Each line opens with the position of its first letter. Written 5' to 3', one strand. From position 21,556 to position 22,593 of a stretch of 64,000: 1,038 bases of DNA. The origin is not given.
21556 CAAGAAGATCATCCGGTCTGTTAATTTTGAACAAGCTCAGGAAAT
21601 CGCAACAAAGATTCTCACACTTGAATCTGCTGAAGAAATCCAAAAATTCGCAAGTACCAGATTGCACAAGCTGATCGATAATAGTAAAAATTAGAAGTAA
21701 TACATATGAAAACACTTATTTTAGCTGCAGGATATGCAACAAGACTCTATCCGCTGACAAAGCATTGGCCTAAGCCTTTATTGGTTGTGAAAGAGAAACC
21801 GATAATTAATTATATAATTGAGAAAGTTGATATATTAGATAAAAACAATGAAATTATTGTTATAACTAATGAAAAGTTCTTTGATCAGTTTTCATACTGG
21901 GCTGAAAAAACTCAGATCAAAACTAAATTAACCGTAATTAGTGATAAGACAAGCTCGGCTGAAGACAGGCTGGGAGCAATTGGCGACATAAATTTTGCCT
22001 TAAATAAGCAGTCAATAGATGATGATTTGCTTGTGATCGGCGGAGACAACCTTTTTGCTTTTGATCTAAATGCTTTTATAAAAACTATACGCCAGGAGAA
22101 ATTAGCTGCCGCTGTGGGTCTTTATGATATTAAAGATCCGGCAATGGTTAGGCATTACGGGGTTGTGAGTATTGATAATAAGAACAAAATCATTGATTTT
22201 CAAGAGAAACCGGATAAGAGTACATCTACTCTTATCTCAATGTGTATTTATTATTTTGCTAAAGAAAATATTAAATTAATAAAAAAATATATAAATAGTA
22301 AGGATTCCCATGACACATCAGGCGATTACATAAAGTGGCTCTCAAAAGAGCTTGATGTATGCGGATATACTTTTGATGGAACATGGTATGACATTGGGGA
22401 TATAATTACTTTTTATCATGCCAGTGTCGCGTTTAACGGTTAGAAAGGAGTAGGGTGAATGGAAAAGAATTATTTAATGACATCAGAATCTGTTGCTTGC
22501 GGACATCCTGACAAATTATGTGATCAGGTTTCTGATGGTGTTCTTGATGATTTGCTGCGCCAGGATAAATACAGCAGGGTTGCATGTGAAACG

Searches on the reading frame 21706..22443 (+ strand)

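Call 47: search_protein_families(library=pfam, proteins=[window:21706-22443:+], max_evalue=0.001)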
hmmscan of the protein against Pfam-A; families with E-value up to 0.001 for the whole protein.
window:21706-22443:+ (245 aa): 2 families
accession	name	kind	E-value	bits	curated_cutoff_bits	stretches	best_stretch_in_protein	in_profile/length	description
PF00483.29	NTP_transferase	-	6.3e-40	137.7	21.2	1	2-241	1-240/245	Nucleotidyl transferase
PF12804.13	NTP_transf_3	-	8.9e-06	26.4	27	1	4-132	2-115/160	MobA-like NTP transferase domain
